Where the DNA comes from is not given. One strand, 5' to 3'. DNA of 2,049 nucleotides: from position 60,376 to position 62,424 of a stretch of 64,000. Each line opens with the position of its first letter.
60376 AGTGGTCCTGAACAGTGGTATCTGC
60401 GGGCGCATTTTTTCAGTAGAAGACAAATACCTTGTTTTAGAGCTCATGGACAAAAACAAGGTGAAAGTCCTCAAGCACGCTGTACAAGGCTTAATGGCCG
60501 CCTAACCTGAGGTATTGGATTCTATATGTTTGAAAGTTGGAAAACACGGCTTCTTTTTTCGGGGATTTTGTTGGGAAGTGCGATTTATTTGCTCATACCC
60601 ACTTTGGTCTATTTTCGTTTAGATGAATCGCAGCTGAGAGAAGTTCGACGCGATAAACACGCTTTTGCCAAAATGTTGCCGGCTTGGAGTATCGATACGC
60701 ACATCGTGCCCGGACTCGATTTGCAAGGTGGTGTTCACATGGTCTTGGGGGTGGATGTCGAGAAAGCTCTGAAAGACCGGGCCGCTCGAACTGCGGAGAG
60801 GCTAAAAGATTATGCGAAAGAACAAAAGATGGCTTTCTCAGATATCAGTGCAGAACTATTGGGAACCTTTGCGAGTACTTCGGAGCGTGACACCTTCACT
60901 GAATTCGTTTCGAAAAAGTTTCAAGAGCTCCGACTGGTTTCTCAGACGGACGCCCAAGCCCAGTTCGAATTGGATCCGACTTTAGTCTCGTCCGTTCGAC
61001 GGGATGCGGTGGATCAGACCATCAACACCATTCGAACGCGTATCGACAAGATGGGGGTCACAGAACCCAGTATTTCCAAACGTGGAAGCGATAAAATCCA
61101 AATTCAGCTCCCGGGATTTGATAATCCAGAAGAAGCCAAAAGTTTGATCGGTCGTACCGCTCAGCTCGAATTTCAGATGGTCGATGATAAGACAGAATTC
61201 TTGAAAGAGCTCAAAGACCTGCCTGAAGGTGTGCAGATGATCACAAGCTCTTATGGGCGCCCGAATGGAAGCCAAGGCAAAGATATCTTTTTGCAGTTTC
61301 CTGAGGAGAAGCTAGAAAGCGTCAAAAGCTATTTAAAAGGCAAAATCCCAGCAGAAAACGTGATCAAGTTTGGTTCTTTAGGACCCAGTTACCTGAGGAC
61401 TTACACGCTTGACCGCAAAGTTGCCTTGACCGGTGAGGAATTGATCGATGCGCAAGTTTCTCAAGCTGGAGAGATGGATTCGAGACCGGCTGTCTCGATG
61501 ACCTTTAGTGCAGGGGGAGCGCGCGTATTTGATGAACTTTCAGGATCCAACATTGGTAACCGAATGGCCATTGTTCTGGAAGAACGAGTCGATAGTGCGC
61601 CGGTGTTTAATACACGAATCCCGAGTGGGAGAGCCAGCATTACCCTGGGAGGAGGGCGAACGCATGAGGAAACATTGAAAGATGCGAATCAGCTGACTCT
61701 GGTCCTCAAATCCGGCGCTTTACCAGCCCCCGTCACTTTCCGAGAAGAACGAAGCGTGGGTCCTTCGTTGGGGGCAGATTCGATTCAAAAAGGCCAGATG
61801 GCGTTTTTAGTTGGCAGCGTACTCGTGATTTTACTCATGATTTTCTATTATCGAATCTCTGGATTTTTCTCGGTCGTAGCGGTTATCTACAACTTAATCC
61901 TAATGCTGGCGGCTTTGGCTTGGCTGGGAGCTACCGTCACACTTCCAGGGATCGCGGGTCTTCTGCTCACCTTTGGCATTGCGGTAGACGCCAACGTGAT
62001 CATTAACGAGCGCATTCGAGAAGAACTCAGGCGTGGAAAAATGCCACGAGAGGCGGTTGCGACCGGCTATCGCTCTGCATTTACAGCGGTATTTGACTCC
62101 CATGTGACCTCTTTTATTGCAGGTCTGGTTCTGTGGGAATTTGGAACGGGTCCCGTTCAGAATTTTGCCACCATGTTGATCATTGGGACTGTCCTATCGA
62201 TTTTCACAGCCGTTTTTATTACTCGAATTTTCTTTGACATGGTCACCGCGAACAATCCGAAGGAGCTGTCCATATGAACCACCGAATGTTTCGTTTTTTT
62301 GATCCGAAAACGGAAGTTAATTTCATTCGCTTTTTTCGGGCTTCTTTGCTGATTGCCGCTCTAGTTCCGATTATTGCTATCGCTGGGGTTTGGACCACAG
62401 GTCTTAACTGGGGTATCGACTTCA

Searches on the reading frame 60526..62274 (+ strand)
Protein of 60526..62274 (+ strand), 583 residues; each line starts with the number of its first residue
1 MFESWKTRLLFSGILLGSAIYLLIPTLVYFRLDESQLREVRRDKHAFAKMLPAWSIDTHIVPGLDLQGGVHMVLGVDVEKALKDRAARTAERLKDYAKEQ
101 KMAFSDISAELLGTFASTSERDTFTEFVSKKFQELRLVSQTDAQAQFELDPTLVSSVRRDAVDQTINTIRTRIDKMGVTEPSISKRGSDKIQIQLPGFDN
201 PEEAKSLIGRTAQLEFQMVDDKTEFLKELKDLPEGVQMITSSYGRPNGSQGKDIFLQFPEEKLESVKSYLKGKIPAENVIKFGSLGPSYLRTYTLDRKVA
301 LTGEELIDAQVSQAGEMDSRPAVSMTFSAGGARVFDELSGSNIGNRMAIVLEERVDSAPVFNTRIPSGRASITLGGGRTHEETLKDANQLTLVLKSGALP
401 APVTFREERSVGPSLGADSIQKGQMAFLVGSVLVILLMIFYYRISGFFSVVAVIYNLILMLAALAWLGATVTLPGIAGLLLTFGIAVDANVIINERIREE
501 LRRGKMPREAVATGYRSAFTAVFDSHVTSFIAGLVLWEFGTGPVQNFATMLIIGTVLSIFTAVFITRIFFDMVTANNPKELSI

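Call 69: search_protein_families(library=pfam, proteins=[window:60526-62274:+], max_evalue=0.00001)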
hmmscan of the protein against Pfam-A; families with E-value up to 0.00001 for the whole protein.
window:60526-62274:+ (583 aa): 4 families
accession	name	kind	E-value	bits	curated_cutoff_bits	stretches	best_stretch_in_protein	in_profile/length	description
PF21760.3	SecD_1st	-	6e-25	86.9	27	1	162-221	1-60/60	Protein translocase subunit SecDF, P1 domain, N-terminal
PF22599.2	SecDF_P1_head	-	1.8e-24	86.2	27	1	291-401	11-114/114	SecDF, P1 head subdomain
PF02355.23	SecD_SecF_C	-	8.9e-21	74.6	20.5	1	405-567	15-180/189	Protein export membrane protein SecD/SecF, C-terminal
PF03176.21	MMPL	-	8.7e-06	25.3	20.5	0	426-562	161-291/333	MMPL family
